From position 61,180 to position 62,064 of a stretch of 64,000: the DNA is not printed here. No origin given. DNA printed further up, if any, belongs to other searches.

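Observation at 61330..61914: The prophage early operon encodes a secreted LapG-family (BTLCP) cysteine protease, and the host genome 45 kb away encodes a LapA-like adhesin with the matching cleavage motif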

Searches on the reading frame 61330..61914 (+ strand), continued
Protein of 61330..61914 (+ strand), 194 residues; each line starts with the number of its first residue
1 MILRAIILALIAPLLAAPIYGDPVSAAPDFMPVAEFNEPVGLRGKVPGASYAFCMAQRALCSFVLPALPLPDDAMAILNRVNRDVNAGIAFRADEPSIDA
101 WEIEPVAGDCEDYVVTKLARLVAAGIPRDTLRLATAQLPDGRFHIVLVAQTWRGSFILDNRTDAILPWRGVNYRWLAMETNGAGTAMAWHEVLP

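Call 45: find_encoding_contigs(protein=P0005, flank=8000, max_places=2)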
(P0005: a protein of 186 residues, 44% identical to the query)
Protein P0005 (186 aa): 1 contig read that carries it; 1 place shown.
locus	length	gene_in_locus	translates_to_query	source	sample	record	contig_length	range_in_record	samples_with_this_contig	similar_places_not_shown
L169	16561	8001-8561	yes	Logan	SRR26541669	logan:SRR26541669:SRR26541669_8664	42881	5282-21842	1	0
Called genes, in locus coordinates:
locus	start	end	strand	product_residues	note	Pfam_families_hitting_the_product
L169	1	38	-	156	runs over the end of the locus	PF04542:Sigma70_r2, PF22029:PhyR_sigma2 (weak), PF08281:Sigma70_r4_2, PF04545:Sigma70_r4 (weak)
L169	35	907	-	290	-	PF03235:GmrSD_N (faint)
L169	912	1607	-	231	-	PF07750:GcrA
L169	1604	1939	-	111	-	-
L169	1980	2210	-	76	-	-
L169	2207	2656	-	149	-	-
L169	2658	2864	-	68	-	-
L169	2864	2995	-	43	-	-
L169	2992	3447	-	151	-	-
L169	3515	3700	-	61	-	-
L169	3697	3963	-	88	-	-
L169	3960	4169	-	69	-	-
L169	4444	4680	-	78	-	-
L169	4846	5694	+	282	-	PF00717:Peptidase_S24 (weak)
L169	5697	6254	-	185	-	-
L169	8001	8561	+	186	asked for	PF06035:Peptidase_C93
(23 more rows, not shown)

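Call 46: find_encoding_contigs(protein=P0006, flank=8000, max_places=2)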
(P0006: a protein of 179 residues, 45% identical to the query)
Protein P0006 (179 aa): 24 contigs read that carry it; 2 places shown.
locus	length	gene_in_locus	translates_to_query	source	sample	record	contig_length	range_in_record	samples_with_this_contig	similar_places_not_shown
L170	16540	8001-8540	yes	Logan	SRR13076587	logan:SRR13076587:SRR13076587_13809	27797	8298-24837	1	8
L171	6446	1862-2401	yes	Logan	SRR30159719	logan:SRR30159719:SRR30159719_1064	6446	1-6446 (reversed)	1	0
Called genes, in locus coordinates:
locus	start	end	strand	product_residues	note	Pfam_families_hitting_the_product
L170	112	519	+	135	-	-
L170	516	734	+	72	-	-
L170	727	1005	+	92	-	-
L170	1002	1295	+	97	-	PF01807:Zn_ribbon_DnaG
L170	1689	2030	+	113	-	-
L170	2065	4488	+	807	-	-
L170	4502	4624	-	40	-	-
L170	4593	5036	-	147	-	PF12083:DUF3560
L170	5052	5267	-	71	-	-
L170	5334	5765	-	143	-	-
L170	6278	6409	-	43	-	-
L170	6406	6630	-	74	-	-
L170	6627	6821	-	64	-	-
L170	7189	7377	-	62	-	-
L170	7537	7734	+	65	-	-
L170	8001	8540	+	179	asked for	PF06035:Peptidase_C93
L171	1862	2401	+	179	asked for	PF06035:Peptidase_C93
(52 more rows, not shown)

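Call 47: find_encoding_contigs(protein=P0023, flank=8000, max_places=2)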
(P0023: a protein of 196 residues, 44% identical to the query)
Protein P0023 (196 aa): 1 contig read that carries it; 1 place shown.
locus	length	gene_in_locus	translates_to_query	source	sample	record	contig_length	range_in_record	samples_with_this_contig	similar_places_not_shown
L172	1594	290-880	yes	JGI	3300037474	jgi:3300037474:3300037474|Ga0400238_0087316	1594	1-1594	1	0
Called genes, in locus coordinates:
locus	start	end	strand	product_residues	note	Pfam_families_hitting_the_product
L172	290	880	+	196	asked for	PF06035:Peptidase_C93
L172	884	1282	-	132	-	-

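Call 62: search_protein_families(library=pfam, alignment_id=A3, max_evalue=0.00001)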
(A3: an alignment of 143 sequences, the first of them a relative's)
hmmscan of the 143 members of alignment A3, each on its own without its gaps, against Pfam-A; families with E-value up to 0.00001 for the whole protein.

A. member 1, L088:5871-6176:+ (102 aa): 0 families

B. families by the number of members that match (of 143 scanned): 120 families (the first 25 are shown)
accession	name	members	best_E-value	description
PF00149.33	Metallophos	13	1.8e-18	Calcineurin-like phosphoesterase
PF04932.20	Wzy_C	12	2.8e-18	O-Antigen ligase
PF13614.12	AAA_31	7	8.7e-15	AAA domain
PF01656.29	CbiA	7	2.5e-13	CobQ/CobB/MinD/ParA nucleotide binding domain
PF22461.2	SLBB_2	6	4.4e-18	SLBB domain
PF02706.20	Wzz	6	2.7e-16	Chain length determinant protein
PF10531.15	SLBB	6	3.1e-13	SLBB domain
PF13807.11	GNVR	6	4.1e-12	G-rich domain on putative tyrosine kinase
PF02563.21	Poly_export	5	5e-16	Polysaccharide biosynthesis/export protein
PF16363.11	GDP_Man_Dehyd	3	2.1e-83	GDP-mannose 4,6 dehydratase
PF02397.22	Bac_transf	3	3.4e-63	Bacterial sugar transferase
PF01370.27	Epimerase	3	2.3e-62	NAD dependent epimerase/dehydratase family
PF13437.12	HlyD_3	3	2e-21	HlyD family secretion protein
PF02719.21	Polysacc_synt_2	3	6.3e-15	Polysaccharide biosynthesis protein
PF16576.10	HlyD_D23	3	9.9e-14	Barrel-sandwich domain of CusB or HlyD membrane-fusion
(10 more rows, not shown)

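Call 63: search_protein_families(library=pfam, proteins=[L161:4281-6488:+, L161:6610-7122:+, L161:8445-9335:-, L161:9642-10574:-, L090:4074-5261:-, L090:5627-7003:+, L090:8815-9396:+, L090:9348-11627:+, L088:6274-7488:+, L088:8910-10184:+], max_evalue=0.0001)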
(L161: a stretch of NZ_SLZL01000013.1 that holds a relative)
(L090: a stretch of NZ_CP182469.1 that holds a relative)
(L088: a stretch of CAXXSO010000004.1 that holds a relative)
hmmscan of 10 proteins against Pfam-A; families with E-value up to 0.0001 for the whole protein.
L161:4281-6488:+ (736 aa): 6 families
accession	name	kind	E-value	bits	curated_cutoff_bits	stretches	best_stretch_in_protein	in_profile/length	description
PF13614.12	AAA_31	-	1.1e-12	48.7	27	1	539-674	2-144/177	AAA domain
PF02706.20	Wzz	-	1.4e-10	41.7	25.5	1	20-112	1-91/91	Chain length determinant protein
PF01656.29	CbiA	-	3.6e-08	33.8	25.4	1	549-715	9-88/125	CobQ/CobB/MinD/ParA nucleotide binding domain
PF13807.11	GNVR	-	1.8e-07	31.4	27.7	1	394-464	9-79/82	G-rich domain on putative tyrosine kinase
PF10609.15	ParA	-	7.5e-06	26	27.1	0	539-659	4-123/246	NUBPL iron-transfer P-loop NTPase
PF09140.17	MipZ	-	2.1e-05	24.4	20.7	1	540-674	2-125/262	ATPase MipZ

L161:6610-7122:+ (171 aa): 0 families

L161:8445-9335:- (296 aa): 4 families
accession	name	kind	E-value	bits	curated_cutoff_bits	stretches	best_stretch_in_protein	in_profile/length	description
PF13561.12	adh_short_C2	-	1.8e-61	208.2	27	1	16-255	6-236/236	Enoyl-(Acyl carrier protein) reductase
PF00106.31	adh_short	-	1.5e-52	178.4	26.6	1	7-191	1-187/195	short chain dehydrogenase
PF23441.1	SDR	-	2.9e-08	33.8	27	1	81-255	91-256/258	SDR-like rossmann domain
PF08659.16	KR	-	6.7e-08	33.1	22.6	1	10-159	4-155/180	KR domain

L161:9642-10574:- (310 aa): 1 family
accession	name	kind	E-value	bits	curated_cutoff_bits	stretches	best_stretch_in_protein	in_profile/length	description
PF03808.19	Glyco_tran_WecG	-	3.9e-50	170.4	27.4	1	87-259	1-168/168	Glycosyl transferase WecG/TagA/CpsF family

L090:4074-5261:- (395 aa): 1 family
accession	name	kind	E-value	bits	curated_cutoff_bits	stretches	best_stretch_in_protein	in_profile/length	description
PF01757.29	Acyl_transf_3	-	8.9e-24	84.6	31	1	12-357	4-324/326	Acyltransferase domain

L090:5627-7003:+ (459 aa): 1 family
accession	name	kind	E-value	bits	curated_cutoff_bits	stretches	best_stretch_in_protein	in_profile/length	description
PF04932.20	Wzy_C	-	3.6e-16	59.7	31.7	1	234-376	2-148/149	O-Antigen ligase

L090:8815-9396:+ (194 aa): 0 families

L090:9348-11627:+ (760 aa): 4 families
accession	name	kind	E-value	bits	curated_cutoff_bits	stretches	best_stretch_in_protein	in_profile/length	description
PF13807.11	GNVR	-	1.4e-09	38.2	27.7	1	414-489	9-81/82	G-rich domain on putative tyrosine kinase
PF02706.20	Wzz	-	1.6e-09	38.4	25.5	1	53-135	9-89/91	Chain length determinant protein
PF13614.12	AAA_31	-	4.8e-08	33.6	27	1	574-694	13-138/177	AAA domain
PF01656.29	CbiA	-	2.7e-06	27.8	25.4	1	575-739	11-86/125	CobQ/CobB/MinD/ParA nucleotide binding domain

L088:6274-7488:+ (405 aa): 0 families

L088:8910-10184:+ (425 aa): 2 families
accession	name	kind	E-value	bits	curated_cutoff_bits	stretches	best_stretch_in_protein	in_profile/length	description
PF03486.20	HI0933_like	-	4.5e-62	210.1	50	1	23-418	2-243/244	HI0933-like protein Rossmann domain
PF22780.1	HI0933_like_1st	-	4.8e-25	88.7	27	1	215-366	1-165/165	HI0933-like protein barrel and H2TH domain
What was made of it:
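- L161 (Caulobacter) reads Wzc-x-BTLCP...WecG and L090 (Bradyrhizobium) reads Wzy-BTLCP-x-Wzc (call 63).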

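Call 75: predict_structure(alignment_id=A1)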
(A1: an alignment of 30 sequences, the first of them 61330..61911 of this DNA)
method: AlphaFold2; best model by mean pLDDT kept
length: 194 residues; sequences in the alignment: 30
mean_pLDDT: 88.2   pTM: 0.83
mean pLDDT of the five models: 88.2, 88.0, 87.7, 87.6, 85.1
residues with pLDDT >= 90: 125; 70-90: 40; 50-70: 26; < 50: 3
segments of 3 or more residues with pLDDT < 50: 1-3
pLDDT, mean of each block of 10 residues (from residue 1): 54 59 74 72 86 94 90 98 98 88 97 98 97 97 97 97 97 95 85 87
secondary structure, 60 per line:
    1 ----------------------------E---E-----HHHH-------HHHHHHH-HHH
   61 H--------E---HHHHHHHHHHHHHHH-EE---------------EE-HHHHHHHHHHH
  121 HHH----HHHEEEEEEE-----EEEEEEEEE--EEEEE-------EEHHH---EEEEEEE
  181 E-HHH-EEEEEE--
elements in order: H39-42 H50-56 H58-61 H74-88 H110-123 E131-137 E143-151 E154-158 E174-181 E187-192

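Call 77: fold_search(model_id=the predicted structure, library=pdb)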
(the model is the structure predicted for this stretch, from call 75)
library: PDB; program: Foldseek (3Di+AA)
matches with E <= 10: 824; with E <= 0.001: 7
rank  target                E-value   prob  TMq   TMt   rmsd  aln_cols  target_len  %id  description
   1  4u65_E                1.2e-07  1.00  0.51  0.54   7.8       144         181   26  Structure of the periplasmic output domain of the Legionella pneumophila LapD ortholog CdgS9 in complex with Pseudomon (released 2014-08-13)
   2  4fgo                  8.1e-07  1.00  0.50  0.53   2.0       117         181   27  Legionella pneumophila LapG (calcium-bound) (released 2012-06-20)
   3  4fgq_A                2.0e-06  1.00  0.48  0.52   4.0       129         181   29  Legionella pneumophila LapG (released 2012-06-20)
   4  4fgp_A                2.4e-06  1.00  0.47  0.49   2.9       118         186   29  Legionella pneumophila LapG (EGTA-treated) (released 2012-06-20)
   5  4fgq_B                2.7e-06  1.00  0.48  0.50   3.1       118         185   29  Legionella pneumophila LapG (released 2012-06-20)
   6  4fgp_B                2.9e-06  1.00  0.50  0.52   3.4       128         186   29  Legionella pneumophila LapG (EGTA-treated) (released 2012-06-20)
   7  9y6s_8G               7.3e-04  1.00  0.41  0.15   7.0       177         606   13  96-nm repeat of the Leishmania tarentolae doublet microtubule (released 2025-12-17)
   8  3isr_A                2.4e-03  0.99  0.39  0.28  13.4       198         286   14  The Crystal Structure of a Putative Cysteine Protease from Cytophaga hutchinsonii to 1.9A (released 2009-09-08)
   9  3isr_C                2.9e-03  0.99  0.40  0.28  13.4       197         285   14  The Crystal Structure of a Putative Cysteine Protease from Cytophaga hutchinsonii to 1.9A (released 2009-09-08)
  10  3isr_B                4.5e-03  0.99  0.41  0.29  11.0       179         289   13  The Crystal Structure of a Putative Cysteine Protease from Cytophaga hutchinsonii to 1.9A (released 2009-09-08)
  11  7ob6_A                3.3e-02  0.75  0.29  0.26   9.3       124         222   12  CPR-C4 - a conserved novel protease from the Candidate Phyla Radiation (released 2022-04-27)
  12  6tsn_AAA              5.1e-02  0.80  0.28  0.19   7.0       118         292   10  Marasmius oreades agglutinin (MOA), papain back.swap W208Q-Q276W variant (released 2020-07-29)
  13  7pjo_AAA              5.4e-02  0.63  0.28  0.26  10.3       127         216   12  Crystal form 3 of CPR-C4: a cysteine protease from the Candidate Phyla Radiation (released 2022-07-06)
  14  7pjo_BBB              6.9e-02  0.57  0.29  0.26  10.4       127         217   11  Crystal form 3 of CPR-C4: a cysteine protease from the Candidate Phyla Radiation (released 2022-07-06)
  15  6j8o_B                8.3e-02  0.41  0.35  0.30  14.1       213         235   13  Structure of a hypothetical protease (released 2020-01-22)
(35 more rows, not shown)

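Call 91: fold_search(model_id=the predicted structure, library=viral)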
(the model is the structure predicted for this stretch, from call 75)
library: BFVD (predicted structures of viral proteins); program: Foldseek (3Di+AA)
matches with E <= 10: 834; with E <= 0.001: 7
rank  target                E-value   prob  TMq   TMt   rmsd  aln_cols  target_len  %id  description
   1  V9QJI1                1.0e-13  1.00  0.67  0.73  10.7       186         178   24  (no name in the UniProt tables at hand)
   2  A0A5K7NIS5            1.6e-09  1.00  0.62  0.46   4.9       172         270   22  (no name in the UniProt tables at hand)
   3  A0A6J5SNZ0            3.4e-08  1.00  0.46  0.75   5.6       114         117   32  COG3672 Predicted transglutaminase-like cysteine proteinase [uncultured Caudovirales phage]
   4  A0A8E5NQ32            1.9e-06  1.00  0.53  0.68   3.5       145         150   16  (no name in the UniProt tables at hand)
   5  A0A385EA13            1.9e-06  1.00  0.52  0.66   7.0       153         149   18  Transglutaminase [Caulobacter phage CcrPW]
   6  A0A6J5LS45            1.1e-05  1.00  0.43  0.70   4.9       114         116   25  Lipoprotein [uncultured Caudovirales phage]
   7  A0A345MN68            6.8e-04  1.00  0.45  0.60   4.0       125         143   11  (no name in the UniProt tables at hand)
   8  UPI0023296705         2.3e-03  1.00  0.41  0.58   4.8       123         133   13  (no name look-up for this kind of identifier)
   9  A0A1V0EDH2            3.1e-03  1.00  0.38  0.54   5.0       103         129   23  Uncharacterized protein [Caulobacter phage Ccr32]
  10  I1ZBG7                4.2e-03  1.00  0.39  0.26   4.1       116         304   16  (no name in the UniProt tables at hand)
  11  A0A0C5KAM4            3.1e-02  0.51  0.26  0.33  12.8       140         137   14  (no name in the UniProt tables at hand)
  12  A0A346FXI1            6.4e-02  0.57  0.26  0.20  11.9       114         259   11  (no name in the UniProt tables at hand)
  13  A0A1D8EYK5            6.8e-02  0.11  0.17  0.12  37.5       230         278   14  Uncharacterized protein [Mycobacterium phage Fortunato]
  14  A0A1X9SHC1            9.2e-02  0.11  0.15  0.20  11.9       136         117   13  Uncharacterized protein [Mycobacterium phage Shandong1]
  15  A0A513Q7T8            9.8e-02  0.12  0.11  0.09  11.7        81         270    9  ORF1a (Fragment) [Porcine astrovirus 1]
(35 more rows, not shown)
